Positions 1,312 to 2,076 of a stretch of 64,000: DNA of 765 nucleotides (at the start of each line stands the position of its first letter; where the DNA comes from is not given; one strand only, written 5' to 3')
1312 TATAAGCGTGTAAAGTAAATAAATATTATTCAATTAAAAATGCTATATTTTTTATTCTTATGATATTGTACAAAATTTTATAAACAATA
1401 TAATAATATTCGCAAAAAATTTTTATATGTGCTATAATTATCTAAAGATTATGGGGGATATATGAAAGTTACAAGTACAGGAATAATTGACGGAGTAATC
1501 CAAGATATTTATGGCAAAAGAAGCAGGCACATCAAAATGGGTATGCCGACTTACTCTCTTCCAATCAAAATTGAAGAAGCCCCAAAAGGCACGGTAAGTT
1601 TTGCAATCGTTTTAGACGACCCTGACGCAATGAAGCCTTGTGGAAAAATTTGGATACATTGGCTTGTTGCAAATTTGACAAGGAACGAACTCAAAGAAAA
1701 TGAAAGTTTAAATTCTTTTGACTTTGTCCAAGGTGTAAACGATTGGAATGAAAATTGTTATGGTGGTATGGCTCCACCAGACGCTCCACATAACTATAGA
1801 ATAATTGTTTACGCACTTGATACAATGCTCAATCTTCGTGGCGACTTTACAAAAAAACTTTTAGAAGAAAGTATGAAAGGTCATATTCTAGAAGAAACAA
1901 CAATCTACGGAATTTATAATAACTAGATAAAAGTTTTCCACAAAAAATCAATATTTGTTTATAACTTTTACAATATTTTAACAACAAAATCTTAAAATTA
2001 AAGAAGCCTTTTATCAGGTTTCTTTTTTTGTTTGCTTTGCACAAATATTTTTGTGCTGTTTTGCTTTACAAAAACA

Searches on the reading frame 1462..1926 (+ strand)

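Call 3: search_protein_families(library=pfam, proteins=[window:1462-1926:+], max_evalue=1)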
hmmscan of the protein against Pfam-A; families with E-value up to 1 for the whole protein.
window:1462-1926:+ (154 aa): 1 family
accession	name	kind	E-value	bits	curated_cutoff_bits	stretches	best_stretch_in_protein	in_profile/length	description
PF01161.25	PBP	-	9.3e-32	110.6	24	1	27-152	9-135/135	Phosphatidylethanolamine-binding protein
